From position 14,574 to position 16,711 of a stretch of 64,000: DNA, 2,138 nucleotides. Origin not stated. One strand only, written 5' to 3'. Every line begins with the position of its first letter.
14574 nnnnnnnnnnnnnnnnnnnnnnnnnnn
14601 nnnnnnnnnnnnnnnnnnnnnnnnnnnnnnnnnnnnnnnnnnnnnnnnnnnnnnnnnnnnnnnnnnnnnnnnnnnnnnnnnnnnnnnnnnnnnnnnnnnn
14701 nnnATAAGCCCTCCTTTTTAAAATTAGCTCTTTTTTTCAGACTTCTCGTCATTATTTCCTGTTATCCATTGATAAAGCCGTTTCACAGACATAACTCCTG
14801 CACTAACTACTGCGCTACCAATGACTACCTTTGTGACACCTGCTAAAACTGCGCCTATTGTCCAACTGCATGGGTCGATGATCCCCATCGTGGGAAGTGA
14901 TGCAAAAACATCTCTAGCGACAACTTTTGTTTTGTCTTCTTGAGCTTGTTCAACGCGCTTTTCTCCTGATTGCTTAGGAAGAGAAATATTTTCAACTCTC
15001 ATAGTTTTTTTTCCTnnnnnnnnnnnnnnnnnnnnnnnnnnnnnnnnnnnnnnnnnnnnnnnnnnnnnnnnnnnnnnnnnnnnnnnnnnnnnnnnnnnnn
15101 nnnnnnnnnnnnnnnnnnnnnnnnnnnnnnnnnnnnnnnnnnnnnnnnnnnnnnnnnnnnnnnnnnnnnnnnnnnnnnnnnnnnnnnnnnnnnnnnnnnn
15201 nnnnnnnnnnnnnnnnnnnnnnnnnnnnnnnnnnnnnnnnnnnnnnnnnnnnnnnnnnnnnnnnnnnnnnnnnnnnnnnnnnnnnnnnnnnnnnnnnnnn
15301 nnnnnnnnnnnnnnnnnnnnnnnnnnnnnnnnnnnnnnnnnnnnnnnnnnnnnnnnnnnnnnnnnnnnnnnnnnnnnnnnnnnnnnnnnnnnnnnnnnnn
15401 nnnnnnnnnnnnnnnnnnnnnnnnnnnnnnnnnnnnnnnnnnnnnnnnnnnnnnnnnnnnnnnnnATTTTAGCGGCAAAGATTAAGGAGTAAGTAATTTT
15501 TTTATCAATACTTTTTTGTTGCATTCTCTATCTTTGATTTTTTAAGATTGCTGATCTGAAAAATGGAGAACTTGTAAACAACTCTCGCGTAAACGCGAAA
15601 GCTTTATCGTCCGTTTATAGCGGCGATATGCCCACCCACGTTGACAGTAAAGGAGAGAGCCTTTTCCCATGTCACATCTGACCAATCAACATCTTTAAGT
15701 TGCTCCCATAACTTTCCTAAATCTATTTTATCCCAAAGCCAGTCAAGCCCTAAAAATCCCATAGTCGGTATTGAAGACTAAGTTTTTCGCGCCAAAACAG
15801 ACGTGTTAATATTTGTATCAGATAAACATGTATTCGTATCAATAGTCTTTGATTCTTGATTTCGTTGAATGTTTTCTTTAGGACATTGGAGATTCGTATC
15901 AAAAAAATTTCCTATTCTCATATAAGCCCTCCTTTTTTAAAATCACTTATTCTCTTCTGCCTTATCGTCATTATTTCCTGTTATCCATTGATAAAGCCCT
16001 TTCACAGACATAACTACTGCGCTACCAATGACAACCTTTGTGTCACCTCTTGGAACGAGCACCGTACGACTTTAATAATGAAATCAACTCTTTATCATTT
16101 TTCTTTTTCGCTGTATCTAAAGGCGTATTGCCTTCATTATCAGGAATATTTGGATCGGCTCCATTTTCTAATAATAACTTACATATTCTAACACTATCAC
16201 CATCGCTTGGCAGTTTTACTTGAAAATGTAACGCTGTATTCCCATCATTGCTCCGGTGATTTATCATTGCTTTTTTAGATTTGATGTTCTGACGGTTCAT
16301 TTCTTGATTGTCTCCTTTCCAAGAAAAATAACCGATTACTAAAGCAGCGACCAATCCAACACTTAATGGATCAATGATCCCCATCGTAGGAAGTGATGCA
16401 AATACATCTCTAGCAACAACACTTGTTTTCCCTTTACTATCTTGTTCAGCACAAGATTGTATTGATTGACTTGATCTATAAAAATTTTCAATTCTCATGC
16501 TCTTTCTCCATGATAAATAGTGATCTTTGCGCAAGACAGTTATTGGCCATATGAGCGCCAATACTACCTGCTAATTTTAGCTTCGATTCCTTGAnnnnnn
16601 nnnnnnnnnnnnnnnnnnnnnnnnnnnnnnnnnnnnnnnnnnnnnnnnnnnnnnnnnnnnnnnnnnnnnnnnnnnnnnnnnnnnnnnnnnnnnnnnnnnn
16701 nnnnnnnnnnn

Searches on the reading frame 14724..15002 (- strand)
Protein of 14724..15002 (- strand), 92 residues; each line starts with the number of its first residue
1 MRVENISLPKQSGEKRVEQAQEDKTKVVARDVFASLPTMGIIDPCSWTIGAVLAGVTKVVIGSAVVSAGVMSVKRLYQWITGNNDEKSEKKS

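Call 7: search_protein_families(library=pfam, proteins=[window:14724-15002:-], max_evalue=0.1)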
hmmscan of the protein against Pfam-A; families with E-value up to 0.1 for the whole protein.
window:14724-15002:- (92 aa): 0 families

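Call 23: find_encoding_contigs(protein=window:14724-15002:-, flank=10000, max_places=6)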
Protein window:14724-15002:- (92 aa): 1 contig read that carries it; 1 place shown.
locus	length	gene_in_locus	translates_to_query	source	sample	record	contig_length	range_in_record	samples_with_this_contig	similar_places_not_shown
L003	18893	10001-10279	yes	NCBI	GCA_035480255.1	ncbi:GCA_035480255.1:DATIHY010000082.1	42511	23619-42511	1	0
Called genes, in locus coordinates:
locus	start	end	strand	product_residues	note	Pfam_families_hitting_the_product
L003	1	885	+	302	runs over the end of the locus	PF11004:Kdo_hydroxy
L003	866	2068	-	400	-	PF00309:Sigma54_AID, PF04963:Sigma54_CBD, PF04552:Sigma54_DBD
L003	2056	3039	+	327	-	PF01075:Glyco_transf_9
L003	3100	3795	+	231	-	-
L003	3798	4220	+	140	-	-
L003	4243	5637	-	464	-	-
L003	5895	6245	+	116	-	-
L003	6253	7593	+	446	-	-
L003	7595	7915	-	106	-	-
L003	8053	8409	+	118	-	PF02517:Rce1-like (weak)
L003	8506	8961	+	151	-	PF12796:Ank_2, PF13857:Ank_5 (weak), PF00023:Ank (weak), PF13637:Ank_4 (weak)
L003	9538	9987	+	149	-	PF02517:Rce1-like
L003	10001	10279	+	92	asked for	-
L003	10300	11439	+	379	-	PF00004:AAA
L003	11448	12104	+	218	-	-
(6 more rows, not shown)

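Call 42: search_protein_families(library=padloc, proteins=[P0002, window:14724-15002:-], max_evalue=0.01)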
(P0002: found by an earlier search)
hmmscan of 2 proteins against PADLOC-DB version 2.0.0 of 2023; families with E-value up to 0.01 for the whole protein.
P0002 (379 aa): 5 families
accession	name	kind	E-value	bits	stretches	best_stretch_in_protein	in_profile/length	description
PDLC04140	mad8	-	2e-06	25.5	1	230-332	192-289/314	mads_8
PDLC00915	TRIP13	-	1.9e-05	22.3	1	250-344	160-260/302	TRIP13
PDLC02196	IetA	-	4.8e-05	20.9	0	143-195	94-146/374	-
PDLC02195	IetA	-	0.00025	18.5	1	171-361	137-324/395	-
PDLC00914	TRIP13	-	0.0075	13.8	0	165-194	67-94/302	TRIP13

window:14724-15002:- (92 aa): 0 families

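Call 43: search_protein_families(library=ncbifam, proteins=[P0002, window:14724-15002:-], max_evalue=0.01)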
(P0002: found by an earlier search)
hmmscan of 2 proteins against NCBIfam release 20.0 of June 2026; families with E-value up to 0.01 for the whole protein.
P0002 (379 aa): 18 families
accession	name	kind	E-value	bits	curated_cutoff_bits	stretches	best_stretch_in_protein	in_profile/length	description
TIGR01243.1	CDC48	subfamily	1.9e-07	29.8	802.65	1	175-327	216-376/733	CDC48 family AAA ATPase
NF004046.1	PRK05563.1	equivalog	5.4e-05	22.3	400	1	156-197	22-63/567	DNA polymerase III subunit gamma/tau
TIGR00635.1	ruvB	equivalog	5.8e-05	22.3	299.05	1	153-201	12-60/305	Holliday junction branch migration DNA helicase RuvB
NF000868.0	PRK00080.1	equivalog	0.00011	21.3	282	1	156-202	36-82/330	Holliday junction branch migration DNA helicase RuvB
NF042959.1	IteA_antiphage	equivalog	0.00033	19.9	510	0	268-344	226-295/367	anti-phage ATPase IteA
TIGR02397.1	dnaX_nterm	equivalog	0.00054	19.3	250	1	157-196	22-61/355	DNA polymerase III subunit gamma/tau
NF001679.0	PRK00440.1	equivalog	0.00057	19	303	1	157-195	26-63/322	replication factor C small subunit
NF011523.0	PRK14962.1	equivalog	0.00067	18.5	576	1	156-204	21-69/474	DNA polymerase III subunits gamma and tau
TIGR03922.1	T7SS_EccA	equivalog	0.001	17.7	466.65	1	168-193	309-334/557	type VII secretion AAA-ATPase EccA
NF009881.0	PRK13341.1-2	equivalog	0.0013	16.7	651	1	169-199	50-80/736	AAA family ATPase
NF011531.0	PRK14971.1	equivalog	0.0024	16.7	685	0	156-197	24-65/614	DNA polymerase III subunit gamma/tau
NF011514.0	PRK14953.1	equivalog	0.0032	16.5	536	1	157-197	24-64/488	DNA polymerase III subunits gamma and tau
NF005846.3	PRK07764.1-6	equivalog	0.0056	15.8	625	1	167-198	29-61/628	DNA polymerase III subunit gamma and tau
NF011513.0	PRK14952.1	equivalog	0.0057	15.7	737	0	167-197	30-61/596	DNA polymerase III subunits gamma/tau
NF011512.0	PRK14950.1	equivalog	0.0058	15.8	593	1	156-197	23-64/585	DNA polymerase III subunits gamma and tau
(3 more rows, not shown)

window:14724-15002:- (92 aa): 0 families

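Call 49: find_related_loci(query=A6, collection=genome_contigs, flank=5000)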
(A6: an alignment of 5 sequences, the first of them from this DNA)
Query A6 (92 aa) in genome_contigs; peptide patterns used: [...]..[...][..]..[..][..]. (x = any residue, [..] = any of these).
15 stretches matched a pattern, but none encodes a relative of the query by tblastn (E <= 1e-3).

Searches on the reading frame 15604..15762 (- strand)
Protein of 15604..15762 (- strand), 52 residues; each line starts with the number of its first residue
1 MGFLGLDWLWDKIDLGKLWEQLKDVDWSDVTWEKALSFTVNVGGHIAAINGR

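Call 36: find_encoding_contigs(protein=window:15604-15762:-, flank=5000, max_places=10)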
Protein window:15604-15762:- (52 aa): no gene with exactly this product is on record in the collection.

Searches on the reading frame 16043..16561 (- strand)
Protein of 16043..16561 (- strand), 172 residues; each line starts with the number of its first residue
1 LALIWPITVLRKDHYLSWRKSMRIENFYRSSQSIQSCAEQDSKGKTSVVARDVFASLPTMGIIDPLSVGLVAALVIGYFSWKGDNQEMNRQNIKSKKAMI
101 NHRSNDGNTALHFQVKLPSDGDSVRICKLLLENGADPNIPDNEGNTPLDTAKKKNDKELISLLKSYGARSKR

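Call 7: search_protein_families(library=pfam, proteins=[window:16043-16561:-], max_evalue=0.1)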
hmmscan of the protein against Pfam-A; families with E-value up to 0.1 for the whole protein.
window:16043-16561:- (172 aa): 6 families
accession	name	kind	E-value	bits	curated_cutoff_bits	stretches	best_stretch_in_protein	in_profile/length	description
PF00023.36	Ank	-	2.3e-10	40.6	21.1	1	106-142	1-33/33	Ankyrin repeat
PF13637.12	Ank_4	-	7.6e-10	39.2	22.7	1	124-163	10-49/50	Ankyrin repeats (many copies)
PF12796.13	Ank_2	-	2.9e-08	34.6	27.3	1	98-169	20-85/90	Ankyrin repeats (3 copies)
PF13857.12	Ank_5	-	1.4e-06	29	27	1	101-151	10-56/56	Ankyrin repeats (many copies)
PF13606.12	Ank_3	-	0.0002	21.9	22.3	0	106-139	1-30/30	Ankyrin repeat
PF20849.2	TelK_muzzle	-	0.068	13.7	27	0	57-111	55-109/118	Protelomerase, muzzle domain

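Call 25: find_encoding_contigs(protein=window:16043-16498:-, flank=10000, max_places=10)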
Protein window:16043-16498:- (151 aa): 3 contigs read that carry it; 3 places shown.
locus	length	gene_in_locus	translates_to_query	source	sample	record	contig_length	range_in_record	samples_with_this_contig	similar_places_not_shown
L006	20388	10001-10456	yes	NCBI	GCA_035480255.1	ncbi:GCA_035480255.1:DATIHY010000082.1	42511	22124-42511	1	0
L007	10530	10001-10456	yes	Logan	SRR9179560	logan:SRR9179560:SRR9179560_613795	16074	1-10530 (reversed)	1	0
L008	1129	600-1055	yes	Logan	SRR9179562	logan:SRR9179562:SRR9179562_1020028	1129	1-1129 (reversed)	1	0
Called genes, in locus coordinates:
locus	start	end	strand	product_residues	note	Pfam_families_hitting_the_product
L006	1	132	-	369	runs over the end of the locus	PF13439:Glyco_transf_4, PF00534:Glycos_transf_1, PF13692:Glyco_trans_1_4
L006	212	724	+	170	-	PF01066:CDP-OH_P_transf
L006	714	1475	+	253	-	-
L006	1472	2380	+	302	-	PF11004:Kdo_hydroxy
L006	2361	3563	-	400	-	PF00309:Sigma54_AID, PF04963:Sigma54_CBD, PF04552:Sigma54_DBD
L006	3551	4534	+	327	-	PF01075:Glyco_transf_9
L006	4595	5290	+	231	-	-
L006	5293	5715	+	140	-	-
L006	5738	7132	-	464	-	-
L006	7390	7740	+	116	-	-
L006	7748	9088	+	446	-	-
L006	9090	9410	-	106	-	-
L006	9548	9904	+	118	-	PF02517:Rce1-like (weak)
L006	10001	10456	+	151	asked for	PF12796:Ank_2, PF13857:Ank_5 (weak), PF00023:Ank (weak), PF13637:Ank_4 (weak)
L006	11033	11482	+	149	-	PF02517:Rce1-like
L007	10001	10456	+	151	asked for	PF12796:Ank_2, PF13857:Ank_5 (weak), PF00023:Ank (weak), PF13637:Ank_4 (weak)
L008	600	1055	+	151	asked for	PF12796:Ank_2, PF13857:Ank_5 (weak), PF00023:Ank (weak), PF13637:Ank_4 (weak)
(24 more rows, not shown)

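Call 42: search_protein_families(library=padloc, proteins=[P0002, window:16043-16498:-], max_evalue=0.01)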
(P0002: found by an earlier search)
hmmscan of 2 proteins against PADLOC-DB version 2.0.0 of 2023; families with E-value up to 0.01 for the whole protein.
P0002 (379 aa): 5 families
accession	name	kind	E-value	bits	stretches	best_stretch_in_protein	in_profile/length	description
PDLC04140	mad8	-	2e-06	25.5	1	230-332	192-289/314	mads_8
PDLC00915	TRIP13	-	1.9e-05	22.3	1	250-344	160-260/302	TRIP13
PDLC02196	IetA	-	4.8e-05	20.9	0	143-195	94-146/374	-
PDLC02195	IetA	-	0.00025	18.5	1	171-361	137-324/395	-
PDLC00914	TRIP13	-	0.0075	13.8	0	165-194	67-94/302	TRIP13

window:16043-16498:- (151 aa): 2 families
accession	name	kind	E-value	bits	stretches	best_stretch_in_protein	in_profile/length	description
PDLC04783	PDC-M72A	-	9.7e-09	33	1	71-148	248-321/392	-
PDLC02908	Ankyrin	-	0.0014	15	1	73-148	723-794/880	-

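Call 43: search_protein_families(library=ncbifam, proteins=[P0002, window:16043-16498:-], max_evalue=0.01)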
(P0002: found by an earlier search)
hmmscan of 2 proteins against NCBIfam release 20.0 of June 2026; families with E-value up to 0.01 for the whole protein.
P0002 (379 aa): 18 families
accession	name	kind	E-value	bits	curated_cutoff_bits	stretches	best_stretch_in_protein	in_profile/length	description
TIGR01243.1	CDC48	subfamily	1.9e-07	29.8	802.65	1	175-327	216-376/733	CDC48 family AAA ATPase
NF004046.1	PRK05563.1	equivalog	5.4e-05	22.3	400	1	156-197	22-63/567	DNA polymerase III subunit gamma/tau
TIGR00635.1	ruvB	equivalog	5.8e-05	22.3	299.05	1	153-201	12-60/305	Holliday junction branch migration DNA helicase RuvB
NF000868.0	PRK00080.1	equivalog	0.00011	21.3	282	1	156-202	36-82/330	Holliday junction branch migration DNA helicase RuvB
NF042959.1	IteA_antiphage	equivalog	0.00033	19.9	510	0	268-344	226-295/367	anti-phage ATPase IteA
TIGR02397.1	dnaX_nterm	equivalog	0.00054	19.3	250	1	157-196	22-61/355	DNA polymerase III subunit gamma/tau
NF001679.0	PRK00440.1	equivalog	0.00057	19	303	1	157-195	26-63/322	replication factor C small subunit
NF011523.0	PRK14962.1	equivalog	0.00067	18.5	576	1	156-204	21-69/474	DNA polymerase III subunits gamma and tau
TIGR03922.1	T7SS_EccA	equivalog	0.001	17.7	466.65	1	168-193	309-334/557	type VII secretion AAA-ATPase EccA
NF009881.0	PRK13341.1-2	equivalog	0.0013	16.7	651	1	169-199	50-80/736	AAA family ATPase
NF011531.0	PRK14971.1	equivalog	0.0024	16.7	685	0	156-197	24-65/614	DNA polymerase III subunit gamma/tau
NF011514.0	PRK14953.1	equivalog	0.0032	16.5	536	1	157-197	24-64/488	DNA polymerase III subunits gamma and tau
NF005846.3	PRK07764.1-6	equivalog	0.0056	15.8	625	1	167-198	29-61/628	DNA polymerase III subunit gamma and tau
NF011513.0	PRK14952.1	equivalog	0.0057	15.7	737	0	167-197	30-61/596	DNA polymerase III subunits gamma/tau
NF011512.0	PRK14950.1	equivalog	0.0058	15.8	593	1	156-197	23-64/585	DNA polymerase III subunits gamma and tau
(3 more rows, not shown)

window:16043-16498:- (151 aa): 5 families
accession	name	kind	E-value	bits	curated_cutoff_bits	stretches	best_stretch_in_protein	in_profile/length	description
NF041931.2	MzaA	equivalog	6.5e-10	38.5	800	1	75-149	24-94/726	MZA anti-phage system associated sigma-70 family RNA polymerase sigma factor MzaA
NF043023.1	T4SS_AnkH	equivalog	1.5e-07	30.6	600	1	72-148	51-123/467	Dot/Icm T4SS effector AnkH/LegA3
NF043029.1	T4SS_AnkY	equivalog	8.3e-07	27.8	600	1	80-148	451-516/543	Dot/Icm T4SS effector AnkY/LegA9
NF043022.1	T4SS_AnkG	equivalog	1.2e-06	27.6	500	1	64-140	377-453/455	Dot/Icm T4SS effector AnkG/AnkZ/LegA7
NF043028.1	T4SS_AnkX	equivalog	0.0012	17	1400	1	67-148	700-787/938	Dot/Icm T4SS effector AnkN/AnkX/LegA8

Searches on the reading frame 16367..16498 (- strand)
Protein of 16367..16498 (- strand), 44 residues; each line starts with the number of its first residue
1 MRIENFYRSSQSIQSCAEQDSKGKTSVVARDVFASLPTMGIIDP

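Call 31: find_homologous_proteins(query=A3, max_evalue=10)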
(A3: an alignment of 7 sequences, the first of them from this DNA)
Query A3 (7 sequences) (44 aa, profile of the alignment): 2 proteins with E <= 10 among 90 candidates.
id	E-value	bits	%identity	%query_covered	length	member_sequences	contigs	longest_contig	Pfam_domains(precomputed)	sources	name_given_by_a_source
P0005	8.2e-17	79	64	100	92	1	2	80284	-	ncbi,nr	ncbi:MAG TPA: hypothetical protein VLE96_05515 [Chlamydiales bacterium]|nr:hypothetical protein [Chl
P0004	1.7e-4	40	31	68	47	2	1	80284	-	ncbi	-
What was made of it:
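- Tried and rejected: A search with an N-module profile returned only two window proteins (call 31).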
